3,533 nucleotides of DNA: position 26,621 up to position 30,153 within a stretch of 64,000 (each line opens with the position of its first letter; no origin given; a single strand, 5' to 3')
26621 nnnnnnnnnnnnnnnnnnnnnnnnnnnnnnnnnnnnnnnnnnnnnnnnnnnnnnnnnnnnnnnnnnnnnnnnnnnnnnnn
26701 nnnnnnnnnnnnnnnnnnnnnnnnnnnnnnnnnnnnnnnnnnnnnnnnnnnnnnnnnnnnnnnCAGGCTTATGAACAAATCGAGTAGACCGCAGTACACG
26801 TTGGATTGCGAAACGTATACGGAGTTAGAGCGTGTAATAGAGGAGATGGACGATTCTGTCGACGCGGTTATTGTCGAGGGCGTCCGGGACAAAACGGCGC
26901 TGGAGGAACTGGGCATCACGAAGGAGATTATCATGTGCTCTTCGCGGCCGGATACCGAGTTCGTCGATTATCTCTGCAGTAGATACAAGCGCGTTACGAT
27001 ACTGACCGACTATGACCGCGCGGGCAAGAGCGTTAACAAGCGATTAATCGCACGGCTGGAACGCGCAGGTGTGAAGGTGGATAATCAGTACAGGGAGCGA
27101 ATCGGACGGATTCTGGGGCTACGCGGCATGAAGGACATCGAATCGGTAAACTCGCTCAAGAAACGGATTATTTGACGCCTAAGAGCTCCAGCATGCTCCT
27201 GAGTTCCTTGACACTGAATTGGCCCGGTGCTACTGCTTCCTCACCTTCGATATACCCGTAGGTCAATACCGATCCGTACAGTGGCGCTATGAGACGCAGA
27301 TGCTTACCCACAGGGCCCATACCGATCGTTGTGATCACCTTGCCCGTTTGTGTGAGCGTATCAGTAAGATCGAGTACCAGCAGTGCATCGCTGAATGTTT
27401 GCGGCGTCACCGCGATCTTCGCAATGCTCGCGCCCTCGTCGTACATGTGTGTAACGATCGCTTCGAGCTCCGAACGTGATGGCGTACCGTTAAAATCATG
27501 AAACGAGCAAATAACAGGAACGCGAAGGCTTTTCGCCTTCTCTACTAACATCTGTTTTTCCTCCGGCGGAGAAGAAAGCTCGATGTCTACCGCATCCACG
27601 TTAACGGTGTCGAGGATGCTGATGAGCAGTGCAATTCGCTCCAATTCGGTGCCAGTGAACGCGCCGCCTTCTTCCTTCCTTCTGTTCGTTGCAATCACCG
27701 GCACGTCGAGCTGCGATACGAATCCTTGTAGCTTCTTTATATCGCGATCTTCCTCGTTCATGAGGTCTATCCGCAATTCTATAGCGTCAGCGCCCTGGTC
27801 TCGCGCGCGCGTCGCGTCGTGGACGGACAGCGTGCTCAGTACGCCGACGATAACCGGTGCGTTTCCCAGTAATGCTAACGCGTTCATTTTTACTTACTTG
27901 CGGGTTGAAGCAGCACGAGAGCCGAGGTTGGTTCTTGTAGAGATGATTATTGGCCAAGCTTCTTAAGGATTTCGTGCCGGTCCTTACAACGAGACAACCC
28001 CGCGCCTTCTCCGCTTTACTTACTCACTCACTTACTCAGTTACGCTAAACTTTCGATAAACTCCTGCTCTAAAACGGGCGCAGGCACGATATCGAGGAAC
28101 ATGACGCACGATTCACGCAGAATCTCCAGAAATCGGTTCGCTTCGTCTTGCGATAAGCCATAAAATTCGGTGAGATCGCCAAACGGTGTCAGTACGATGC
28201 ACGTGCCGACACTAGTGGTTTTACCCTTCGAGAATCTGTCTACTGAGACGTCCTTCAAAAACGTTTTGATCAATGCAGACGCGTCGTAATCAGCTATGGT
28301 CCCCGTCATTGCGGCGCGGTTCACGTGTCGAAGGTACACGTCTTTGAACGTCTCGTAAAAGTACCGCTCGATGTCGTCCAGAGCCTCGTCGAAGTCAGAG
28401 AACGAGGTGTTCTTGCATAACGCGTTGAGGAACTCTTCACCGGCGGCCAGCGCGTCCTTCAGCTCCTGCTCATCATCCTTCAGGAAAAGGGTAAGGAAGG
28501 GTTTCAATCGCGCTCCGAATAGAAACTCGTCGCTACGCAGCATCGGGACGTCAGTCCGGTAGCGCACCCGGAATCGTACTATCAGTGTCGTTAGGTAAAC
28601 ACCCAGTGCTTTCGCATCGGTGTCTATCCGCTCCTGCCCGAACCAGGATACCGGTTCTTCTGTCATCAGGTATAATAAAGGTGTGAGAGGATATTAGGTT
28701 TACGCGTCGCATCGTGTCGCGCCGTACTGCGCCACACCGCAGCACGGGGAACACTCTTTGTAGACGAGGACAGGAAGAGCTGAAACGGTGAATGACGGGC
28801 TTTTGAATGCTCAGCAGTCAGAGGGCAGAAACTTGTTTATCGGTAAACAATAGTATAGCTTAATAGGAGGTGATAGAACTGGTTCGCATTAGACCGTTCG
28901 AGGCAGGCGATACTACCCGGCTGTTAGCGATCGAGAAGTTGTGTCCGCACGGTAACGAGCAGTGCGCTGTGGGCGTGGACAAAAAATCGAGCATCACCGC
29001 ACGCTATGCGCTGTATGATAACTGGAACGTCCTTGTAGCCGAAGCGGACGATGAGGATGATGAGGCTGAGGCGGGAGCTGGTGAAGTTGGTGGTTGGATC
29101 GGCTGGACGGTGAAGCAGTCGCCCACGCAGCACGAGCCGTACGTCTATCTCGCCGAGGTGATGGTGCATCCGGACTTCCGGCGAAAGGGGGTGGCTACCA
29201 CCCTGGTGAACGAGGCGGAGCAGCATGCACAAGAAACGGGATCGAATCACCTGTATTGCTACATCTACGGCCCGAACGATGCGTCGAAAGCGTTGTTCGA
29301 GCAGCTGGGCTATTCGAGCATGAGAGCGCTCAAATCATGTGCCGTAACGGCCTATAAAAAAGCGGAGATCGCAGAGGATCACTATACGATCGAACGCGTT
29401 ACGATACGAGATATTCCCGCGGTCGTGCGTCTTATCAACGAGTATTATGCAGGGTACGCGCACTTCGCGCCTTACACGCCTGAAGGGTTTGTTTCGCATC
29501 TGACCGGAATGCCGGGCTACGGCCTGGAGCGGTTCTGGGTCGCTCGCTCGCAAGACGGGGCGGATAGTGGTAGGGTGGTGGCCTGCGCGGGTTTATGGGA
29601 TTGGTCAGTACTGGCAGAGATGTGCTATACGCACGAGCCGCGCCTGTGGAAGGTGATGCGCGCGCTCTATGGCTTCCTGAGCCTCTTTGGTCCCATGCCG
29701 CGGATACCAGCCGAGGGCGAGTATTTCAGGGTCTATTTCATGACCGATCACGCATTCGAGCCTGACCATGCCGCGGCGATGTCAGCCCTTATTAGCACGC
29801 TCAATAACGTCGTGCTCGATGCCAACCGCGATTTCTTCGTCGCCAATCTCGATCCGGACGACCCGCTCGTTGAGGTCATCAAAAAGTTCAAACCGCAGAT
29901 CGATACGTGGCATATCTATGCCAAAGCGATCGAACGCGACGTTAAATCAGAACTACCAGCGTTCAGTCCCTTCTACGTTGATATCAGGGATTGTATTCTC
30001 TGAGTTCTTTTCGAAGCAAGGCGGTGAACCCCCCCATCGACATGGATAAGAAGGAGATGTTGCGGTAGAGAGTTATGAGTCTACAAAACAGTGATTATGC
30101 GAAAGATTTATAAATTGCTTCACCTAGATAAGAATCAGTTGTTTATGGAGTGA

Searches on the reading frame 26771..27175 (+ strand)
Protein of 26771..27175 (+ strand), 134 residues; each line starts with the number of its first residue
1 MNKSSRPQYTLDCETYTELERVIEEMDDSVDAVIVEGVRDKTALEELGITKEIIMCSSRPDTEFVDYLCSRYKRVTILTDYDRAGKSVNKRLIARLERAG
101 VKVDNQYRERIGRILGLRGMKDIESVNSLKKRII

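Call 23: search_protein_families(library=pfam, proteins=[window:26771-27175:+], max_evalue=0.01)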
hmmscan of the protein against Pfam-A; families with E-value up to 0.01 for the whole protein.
window:26771-27175:+ (134 aa): 4 families
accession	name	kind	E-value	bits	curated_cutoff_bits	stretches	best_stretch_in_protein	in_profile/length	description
PF01751.28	Toprim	-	1.5e-07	31.9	23.1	1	32-98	2-86/96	Toprim domain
PF13155.12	Toprim_2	-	3.3e-07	31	22.1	1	33-103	1-73/88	Toprim-like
PF13662.12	Toprim_4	-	4.8e-07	30.3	25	1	32-104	3-82/85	Toprim domain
PF13362.12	Toprim_3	-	0.0002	22.2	27.2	1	32-103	2-74/95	Toprim domain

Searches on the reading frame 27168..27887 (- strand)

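Call 23: search_protein_families(library=pfam, proteins=[window:27168-27887:-], max_evalue=0.01)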
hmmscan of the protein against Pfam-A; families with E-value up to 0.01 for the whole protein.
window:27168-27887:- (239 aa): 1 family
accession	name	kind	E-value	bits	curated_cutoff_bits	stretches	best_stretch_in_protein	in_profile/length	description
PF01487.21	DHquinase_I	-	1.5e-52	179.4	22.2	1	23-233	14-230/230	Type I 3-dehydroquinase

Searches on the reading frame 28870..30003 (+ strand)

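Call 23: search_protein_families(library=pfam, proteins=[window:28870-30003:+], max_evalue=0.01)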
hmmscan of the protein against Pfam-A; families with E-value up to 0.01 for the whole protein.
window:28870-30003:+ (377 aa): 8 families
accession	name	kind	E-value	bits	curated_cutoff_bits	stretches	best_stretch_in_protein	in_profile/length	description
PF00583.31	Acetyltransf_1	-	1.3e-15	58.1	20.7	1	71-148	42-116/116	Acetyltransferase (GNAT) family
PF13508.13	Acetyltransf_7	-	2.2e-11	44.4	27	1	53-149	4-83/84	Acetyltransferase (GNAT) domain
PF08445.16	FR47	-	4.2e-08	33.5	22.1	1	88-151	18-80/86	FR47-like protein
PF13302.13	Acetyltransf_3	-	8.4e-07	30.2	25.4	1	51-148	53-137/138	Acetyltransferase (GNAT) domain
PF13673.13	Acetyltransf_10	-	7.5e-05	23.1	23.6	1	93-149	53-108/128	Acetyltransferase (GNAT) domain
PF13527.13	Acetyltransf_9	-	0.00059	20.3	25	1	92-129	73-110/127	Acetyltransferase (GNAT) domain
PF14542.12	Acetyltransf_CG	-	0.004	17.7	30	1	89-124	22-57/80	GCN5-related N-acetyl-transferase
PF13880.12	Acetyltransf_13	-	0.0086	16.3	22.8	0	97-119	10-32/69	ESCO1/2 acetyl-transferase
